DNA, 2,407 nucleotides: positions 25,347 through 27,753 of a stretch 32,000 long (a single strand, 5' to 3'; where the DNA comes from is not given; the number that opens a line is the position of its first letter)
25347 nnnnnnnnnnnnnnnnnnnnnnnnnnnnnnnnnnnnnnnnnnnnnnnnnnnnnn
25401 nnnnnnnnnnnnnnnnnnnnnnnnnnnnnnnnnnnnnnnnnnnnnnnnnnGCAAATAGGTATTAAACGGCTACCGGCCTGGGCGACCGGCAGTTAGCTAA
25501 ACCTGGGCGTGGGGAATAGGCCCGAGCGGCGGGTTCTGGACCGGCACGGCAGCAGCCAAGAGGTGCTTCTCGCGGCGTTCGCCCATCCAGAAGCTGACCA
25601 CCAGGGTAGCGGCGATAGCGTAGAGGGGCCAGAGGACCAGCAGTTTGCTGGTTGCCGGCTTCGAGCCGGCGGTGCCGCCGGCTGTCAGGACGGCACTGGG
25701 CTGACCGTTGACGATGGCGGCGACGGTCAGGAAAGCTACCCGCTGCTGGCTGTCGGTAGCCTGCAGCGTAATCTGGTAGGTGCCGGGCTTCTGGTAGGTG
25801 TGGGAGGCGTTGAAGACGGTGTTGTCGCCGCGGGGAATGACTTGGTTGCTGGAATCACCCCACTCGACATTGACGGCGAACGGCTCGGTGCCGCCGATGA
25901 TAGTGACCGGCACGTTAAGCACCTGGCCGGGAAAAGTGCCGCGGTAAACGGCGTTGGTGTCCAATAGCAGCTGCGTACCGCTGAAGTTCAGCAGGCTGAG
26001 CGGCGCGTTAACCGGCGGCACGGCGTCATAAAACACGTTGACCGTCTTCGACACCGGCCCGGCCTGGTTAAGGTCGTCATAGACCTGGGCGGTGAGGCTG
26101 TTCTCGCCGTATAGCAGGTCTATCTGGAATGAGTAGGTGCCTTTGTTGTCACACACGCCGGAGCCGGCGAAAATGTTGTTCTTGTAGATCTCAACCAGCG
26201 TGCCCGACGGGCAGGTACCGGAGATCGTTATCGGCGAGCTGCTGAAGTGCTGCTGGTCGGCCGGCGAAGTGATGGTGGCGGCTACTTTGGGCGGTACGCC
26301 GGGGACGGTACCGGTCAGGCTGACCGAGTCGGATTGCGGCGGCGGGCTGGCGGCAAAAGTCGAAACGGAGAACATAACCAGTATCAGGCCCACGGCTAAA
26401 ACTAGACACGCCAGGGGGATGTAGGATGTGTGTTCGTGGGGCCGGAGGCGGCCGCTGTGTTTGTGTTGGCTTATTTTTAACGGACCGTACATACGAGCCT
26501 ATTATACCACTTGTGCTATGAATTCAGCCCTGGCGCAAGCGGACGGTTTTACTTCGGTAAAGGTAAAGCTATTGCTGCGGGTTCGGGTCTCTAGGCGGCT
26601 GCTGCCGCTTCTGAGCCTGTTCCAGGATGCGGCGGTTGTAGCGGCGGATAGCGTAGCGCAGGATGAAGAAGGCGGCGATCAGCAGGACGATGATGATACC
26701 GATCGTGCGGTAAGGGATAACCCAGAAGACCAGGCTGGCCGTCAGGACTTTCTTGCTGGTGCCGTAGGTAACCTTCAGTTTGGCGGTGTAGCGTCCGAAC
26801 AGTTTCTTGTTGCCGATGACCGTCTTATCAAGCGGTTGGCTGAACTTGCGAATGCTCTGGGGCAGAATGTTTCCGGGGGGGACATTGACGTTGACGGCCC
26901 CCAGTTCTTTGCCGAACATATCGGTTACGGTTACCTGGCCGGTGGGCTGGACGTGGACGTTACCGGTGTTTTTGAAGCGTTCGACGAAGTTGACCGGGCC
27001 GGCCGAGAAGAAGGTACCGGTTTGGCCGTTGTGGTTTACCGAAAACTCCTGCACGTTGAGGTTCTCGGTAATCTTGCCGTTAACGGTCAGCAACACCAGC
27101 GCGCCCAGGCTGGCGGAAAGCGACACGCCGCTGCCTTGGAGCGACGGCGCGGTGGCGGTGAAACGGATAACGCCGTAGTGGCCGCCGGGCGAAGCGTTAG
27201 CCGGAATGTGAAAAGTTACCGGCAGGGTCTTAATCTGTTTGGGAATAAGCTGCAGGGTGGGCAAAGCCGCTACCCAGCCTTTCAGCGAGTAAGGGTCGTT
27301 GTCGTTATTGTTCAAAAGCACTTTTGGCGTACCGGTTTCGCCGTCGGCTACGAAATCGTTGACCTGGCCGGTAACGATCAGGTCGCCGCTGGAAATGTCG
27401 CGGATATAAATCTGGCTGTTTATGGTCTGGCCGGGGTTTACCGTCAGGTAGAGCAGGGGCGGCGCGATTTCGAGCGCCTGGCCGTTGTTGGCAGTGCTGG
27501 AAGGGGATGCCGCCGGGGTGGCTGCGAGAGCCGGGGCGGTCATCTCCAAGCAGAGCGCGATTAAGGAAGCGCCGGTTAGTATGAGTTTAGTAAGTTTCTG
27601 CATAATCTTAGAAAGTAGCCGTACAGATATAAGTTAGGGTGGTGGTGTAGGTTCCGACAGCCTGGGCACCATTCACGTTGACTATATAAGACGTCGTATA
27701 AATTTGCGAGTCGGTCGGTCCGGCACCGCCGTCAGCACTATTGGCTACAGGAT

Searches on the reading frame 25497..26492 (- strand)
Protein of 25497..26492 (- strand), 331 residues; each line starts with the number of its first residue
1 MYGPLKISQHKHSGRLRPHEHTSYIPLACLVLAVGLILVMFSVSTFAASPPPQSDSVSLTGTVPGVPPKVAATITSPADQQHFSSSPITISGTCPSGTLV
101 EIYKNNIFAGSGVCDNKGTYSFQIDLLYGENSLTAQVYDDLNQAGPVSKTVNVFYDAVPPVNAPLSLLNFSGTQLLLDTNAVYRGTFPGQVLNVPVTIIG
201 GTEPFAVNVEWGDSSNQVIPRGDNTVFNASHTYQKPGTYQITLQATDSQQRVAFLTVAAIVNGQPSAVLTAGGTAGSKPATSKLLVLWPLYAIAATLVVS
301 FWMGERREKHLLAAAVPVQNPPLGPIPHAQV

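Call 5: search_protein_families(library=pfam, proteins=[window:25497-26492:-], max_evalue=0.1)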
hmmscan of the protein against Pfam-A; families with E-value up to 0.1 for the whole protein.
window:25497-26492:- (331 aa): 10 families
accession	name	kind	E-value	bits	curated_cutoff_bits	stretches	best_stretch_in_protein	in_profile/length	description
PF09136.16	Glucodextran_B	-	2.4e-06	27.8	27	1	73-145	4-73/83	Glucodextranase, domain B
PF17957.7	Big_7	-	1.7e-05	25.8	24.1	1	72-134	3-69/70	Bacterial Ig domain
PF17936.7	Big_6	-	2e-05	25.2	27.6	1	80-145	7-74/83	Bacterial Ig domain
PF18911.6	PKD_4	-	4.5e-05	23.9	27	1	224-250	47-73/85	PKD domain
PF00801.26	PKD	-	0.00019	21.8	23.5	1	222-251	46-71/80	PKD domain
PF07495.19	Y_Y_Y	-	0.0035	17.6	26.6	1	218-249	21-50/65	Y_Y_Y domain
PF23623.1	GBD_IRG7_N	-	0.013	16.1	27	1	222-259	57-93/95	IRG7 N-terminal galactose binding domain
PF23722.1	Beta-sand_DEX1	-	0.033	15.2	27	0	189-251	16-75/99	DEX1 beta-sandwich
PF18981.6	InlK_D3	-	0.053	14.1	25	0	232-253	45-66/75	Internalin K domain (D3/D4)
PF05345.18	He_PIG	-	0.059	14.3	24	0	232-251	66-85/96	Putative Ig domain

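Call 9: search_protein_families(library=ncbifam, proteins=[window:25497-26492:-], max_evalue=0.1)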
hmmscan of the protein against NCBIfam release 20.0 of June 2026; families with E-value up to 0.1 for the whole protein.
window:25497-26492:- (331 aa): 2 families
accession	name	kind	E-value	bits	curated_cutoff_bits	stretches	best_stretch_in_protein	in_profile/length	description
NF058578.1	CPR_pilus_PamR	equivalog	9.7e-101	336.5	300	1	20-313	2-291/297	pilus system RbmA-like protein PamR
TIGR03769.1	P_ac_wall_RPT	domain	0.018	15.6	30.9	1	231-247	7-23/41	TIGR03769 domain-containing protein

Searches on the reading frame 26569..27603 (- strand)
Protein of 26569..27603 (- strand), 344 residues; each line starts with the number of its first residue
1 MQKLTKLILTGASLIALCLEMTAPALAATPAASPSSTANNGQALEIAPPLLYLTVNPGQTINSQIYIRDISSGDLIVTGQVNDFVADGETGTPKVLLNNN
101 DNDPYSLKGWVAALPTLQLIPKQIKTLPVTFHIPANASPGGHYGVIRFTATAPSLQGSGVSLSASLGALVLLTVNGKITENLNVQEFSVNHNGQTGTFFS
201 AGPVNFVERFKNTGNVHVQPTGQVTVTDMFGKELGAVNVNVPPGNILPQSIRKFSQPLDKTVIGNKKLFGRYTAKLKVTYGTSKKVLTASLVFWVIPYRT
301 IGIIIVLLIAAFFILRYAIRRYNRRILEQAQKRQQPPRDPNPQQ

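Call 5: search_protein_families(library=pfam, proteins=[window:26569-27603:-], max_evalue=0.1)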
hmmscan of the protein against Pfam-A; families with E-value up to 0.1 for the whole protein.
window:26569-27603:- (344 aa): 0 families

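Call 9: search_protein_families(library=ncbifam, proteins=[window:26569-27603:-], max_evalue=0.1)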
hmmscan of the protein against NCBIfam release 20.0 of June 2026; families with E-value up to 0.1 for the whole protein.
window:26569-27603:- (344 aa): 0 families

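Call 44: find_homologous_proteins(query=window:26569-27603:-)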
Query window:26569-27603:- (344 aa): 1537 proteins with E <= 0.001 among 7639 candidates; the best 120 are listed.
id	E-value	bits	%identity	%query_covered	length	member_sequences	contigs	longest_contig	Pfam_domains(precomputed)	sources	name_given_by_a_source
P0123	1.2e-222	756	100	100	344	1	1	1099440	-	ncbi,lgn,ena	-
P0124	6.0e-192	655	87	100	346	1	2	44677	-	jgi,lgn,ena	-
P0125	2.9e-177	607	80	100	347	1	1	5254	-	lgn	-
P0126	3.3e-176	603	81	97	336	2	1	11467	-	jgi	jgi:hypothetical protein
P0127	9.3e-176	602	81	98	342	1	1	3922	-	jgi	jgi:hypothetical protein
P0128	5.0e-167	573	77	98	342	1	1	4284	-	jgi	-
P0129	3.9e-166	570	77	99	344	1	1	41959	-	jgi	jgi:hypothetical protein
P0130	5.6e-160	550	76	97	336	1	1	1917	-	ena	-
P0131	1.4e-159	549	72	97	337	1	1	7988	-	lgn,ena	-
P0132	2.4e-158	545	73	97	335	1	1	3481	-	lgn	-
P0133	4.4e-157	541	79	85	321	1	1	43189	-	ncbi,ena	-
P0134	1.3e-153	529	77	90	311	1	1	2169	-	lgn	-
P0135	2.5e-152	525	70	97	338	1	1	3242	-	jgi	jgi:hypothetical protein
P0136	3.1e-151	521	76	88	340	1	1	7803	-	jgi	jgi:hypothetical protein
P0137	1.4e-149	516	69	97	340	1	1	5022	-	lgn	-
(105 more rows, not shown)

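Call 45: find_encoding_contigs(protein=P0123, flank=10000, max_places=10)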
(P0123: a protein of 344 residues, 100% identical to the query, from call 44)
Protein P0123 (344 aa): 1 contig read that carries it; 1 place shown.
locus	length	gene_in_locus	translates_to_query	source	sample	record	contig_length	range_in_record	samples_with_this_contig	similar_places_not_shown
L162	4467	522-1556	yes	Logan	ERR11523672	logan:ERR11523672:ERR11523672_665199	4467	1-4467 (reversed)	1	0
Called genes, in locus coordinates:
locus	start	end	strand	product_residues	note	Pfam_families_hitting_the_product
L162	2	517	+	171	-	?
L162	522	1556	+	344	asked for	-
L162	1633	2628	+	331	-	PF17957:Big_7 (faint)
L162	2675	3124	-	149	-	-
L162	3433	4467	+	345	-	?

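Call 46: find_encoding_contigs(protein=P0124, flank=10000, max_places=6)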
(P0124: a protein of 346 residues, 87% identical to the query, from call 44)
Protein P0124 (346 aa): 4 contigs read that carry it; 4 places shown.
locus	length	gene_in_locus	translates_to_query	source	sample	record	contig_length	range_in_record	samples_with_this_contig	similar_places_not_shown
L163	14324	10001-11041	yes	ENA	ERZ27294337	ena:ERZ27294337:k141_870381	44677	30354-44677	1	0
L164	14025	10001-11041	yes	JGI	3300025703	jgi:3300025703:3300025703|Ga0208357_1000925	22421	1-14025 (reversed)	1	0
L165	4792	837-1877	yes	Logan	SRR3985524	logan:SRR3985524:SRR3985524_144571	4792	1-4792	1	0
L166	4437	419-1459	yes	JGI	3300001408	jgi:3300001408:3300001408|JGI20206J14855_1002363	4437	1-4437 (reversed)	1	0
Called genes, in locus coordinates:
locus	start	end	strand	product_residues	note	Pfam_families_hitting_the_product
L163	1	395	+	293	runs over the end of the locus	-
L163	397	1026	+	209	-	-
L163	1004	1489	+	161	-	PF00213:OSCP (weak)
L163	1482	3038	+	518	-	PF00006:ATP-synt_ab, PF00306:ATP-synt_ab_C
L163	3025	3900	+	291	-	PF00231:ATP-synt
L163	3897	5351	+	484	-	PF00006:ATP-synt_ab, PF22919:ATP-synt_VA_C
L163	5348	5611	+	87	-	PF02823:ATP-synt_DE_N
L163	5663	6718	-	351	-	-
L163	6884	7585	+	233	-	-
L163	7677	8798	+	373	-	-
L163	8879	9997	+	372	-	-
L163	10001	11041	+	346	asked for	-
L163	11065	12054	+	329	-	-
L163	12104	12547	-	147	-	-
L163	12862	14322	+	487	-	?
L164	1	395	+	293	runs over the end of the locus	-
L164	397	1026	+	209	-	-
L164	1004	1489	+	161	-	PF00213:OSCP (weak)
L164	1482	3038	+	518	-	PF00006:ATP-synt_ab, PF00306:ATP-synt_ab_C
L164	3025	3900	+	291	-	PF00231:ATP-synt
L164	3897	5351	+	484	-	PF00006:ATP-synt_ab, PF22919:ATP-synt_VA_C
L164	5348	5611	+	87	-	PF02823:ATP-synt_DE_N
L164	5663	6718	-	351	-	-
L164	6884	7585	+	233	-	-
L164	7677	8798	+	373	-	-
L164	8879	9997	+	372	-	-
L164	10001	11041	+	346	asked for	-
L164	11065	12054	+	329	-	-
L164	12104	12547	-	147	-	-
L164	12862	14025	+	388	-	?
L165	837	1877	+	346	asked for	-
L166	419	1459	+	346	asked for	-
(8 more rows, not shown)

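Call 61: predict_structure(alignment_id=A2)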
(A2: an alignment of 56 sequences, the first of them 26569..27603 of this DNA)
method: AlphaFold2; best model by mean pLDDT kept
length: 344 residues; sequences in the alignment: 56
mean_pLDDT: 79.9   pTM: 0.63
mean pLDDT of the five models: 79.9, 79.5, 77.6, 76.5, 76.2
residues with pLDDT >= 90: 109; 70-90: 157; 50-70: 55; < 50: 23
segments of 3 or more residues with pLDDT < 50: 22-41
pLDDT, mean of each block of 10 residues (from residue 1): 67 70 42 40 64 90 85 79 75 67 73 86 86 88 83 67 64 89 94 89 90 90 94 92 84 90 87 95 91 90 93 94 81 61 51
secondary structure, 60 per line:
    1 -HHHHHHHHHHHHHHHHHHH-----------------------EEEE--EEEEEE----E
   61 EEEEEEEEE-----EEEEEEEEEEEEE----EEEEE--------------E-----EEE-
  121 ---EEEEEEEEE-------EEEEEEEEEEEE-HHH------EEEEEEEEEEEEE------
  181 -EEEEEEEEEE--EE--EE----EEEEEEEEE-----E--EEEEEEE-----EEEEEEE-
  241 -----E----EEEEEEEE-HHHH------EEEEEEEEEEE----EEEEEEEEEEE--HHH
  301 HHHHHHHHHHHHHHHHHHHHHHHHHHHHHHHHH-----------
elements in order: H2-20 E44-47 E50-55 E60-69 E75-87 E92-96 E117-119 E124-132 E140-151 E162-174 E182-191 E204-212 E221-227 E233-239 E251-258 H260-263 E270-280 E285-295 H298-333

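Call 64: fold_search(model_id=the predicted structure, library=pdb)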
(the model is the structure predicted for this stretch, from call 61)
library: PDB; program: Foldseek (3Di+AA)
matches with E <= 10: 1866; with E <= 0.001: 488
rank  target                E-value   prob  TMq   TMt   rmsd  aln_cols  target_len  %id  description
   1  9i1y_B                2.2e-10  1.00  0.37  0.44   7.7       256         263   15  WxLIP from Enterococcus faecium (released 2026-01-28)
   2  9i25_C                3.9e-10  1.00  0.40  0.51   7.2       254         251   16  WxLIP from Enterococcus faecium locus A bound to long WxL (released 2026-01-28)
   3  9i1y_A                5.1e-10  1.00  0.39  0.47   7.6       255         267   15  WxLIP from Enterococcus faecium (released 2026-01-28)
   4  4kkp_B                1.4e-09  1.00  0.23  0.32  15.6       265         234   15  Crystal structure of Vibrio cholerae RbmA (crystal form 2) (released 2013-05-22)
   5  6k73_B                6.9e-09  1.00  0.38  0.56   7.4       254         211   14  Chaperone-tip adhesin complex is vital for synergistic activation of CFA/I fimbriae biogenesis (released 2020-06-10)
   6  4y2o_A                7.7e-09  1.00  0.36  0.52   8.0       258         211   14  Structure of CFA/I pili chaperone-major subunit complex (CfaA-CfaB) (released 2016-08-10)
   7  9fh8_A                8.1e-09  1.00  0.22  0.26  13.7       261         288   13  Crystal structure of the SPD-2 domain of Apis dorsata CEP192 (released 2025-03-26)
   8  7ptb                  8.5e-09  1.00  0.25  0.27  15.2       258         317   10  Crystal structure of the SPD-2 domain of human CEP192 (released 2022-04-06)
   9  8jmw_A                9.4e-09  1.00  0.28  0.19  13.1       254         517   13  Fibril form of serine peptidase Vpr (released 2023-12-06)
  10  4kkq_A                1.3e-08  1.00  0.23  0.33  15.7       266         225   13  Crystal structure of Vibrio cholerae RbmA (crystal form 1) (released 2013-05-22)
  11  4kkp_A                2.1e-08  1.00  0.22  0.30  15.5       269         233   14  Crystal structure of Vibrio cholerae RbmA (crystal form 2) (released 2013-05-22)
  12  9fh8_H                3.1e-08  1.00  0.25  0.30  13.0       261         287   13  Crystal structure of the SPD-2 domain of Apis dorsata CEP192 (released 2025-03-26)
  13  4ncd                  3.5e-08  1.00  0.38  0.56   7.6       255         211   14  Crystal Structure of Class 5 Fimbriae Chaperone CfaA (released 2014-08-27)
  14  7usy_J                3.7e-08  1.00  0.21  0.20  22.3       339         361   10  Structure of C. elegans TMC-1 complex with ARRD-6 (released 2022-10-19)
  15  4be6_A                6.5e-08  1.00  0.22  0.31  15.8       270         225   13  V. cholera biofilm scaffolding protein RbmA (released 2013-12-18)
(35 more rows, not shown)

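Call 69: search_protein_families(library=pfam, proteins=[window:26569-27603:-], max_evalue=10)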
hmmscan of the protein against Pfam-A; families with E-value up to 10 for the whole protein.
window:26569-27603:- (344 aa): 2 families
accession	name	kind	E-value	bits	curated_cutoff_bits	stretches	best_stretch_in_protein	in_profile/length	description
PF06305.16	LapA_dom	-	0.14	12.6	28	1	287-331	15-61/64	Lipopolysaccharide assembly protein A domain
PF12669.12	FeoB_associated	-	1.2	9.9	27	1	300-321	2-23/44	FeoB-associated Cys-rich membrane protein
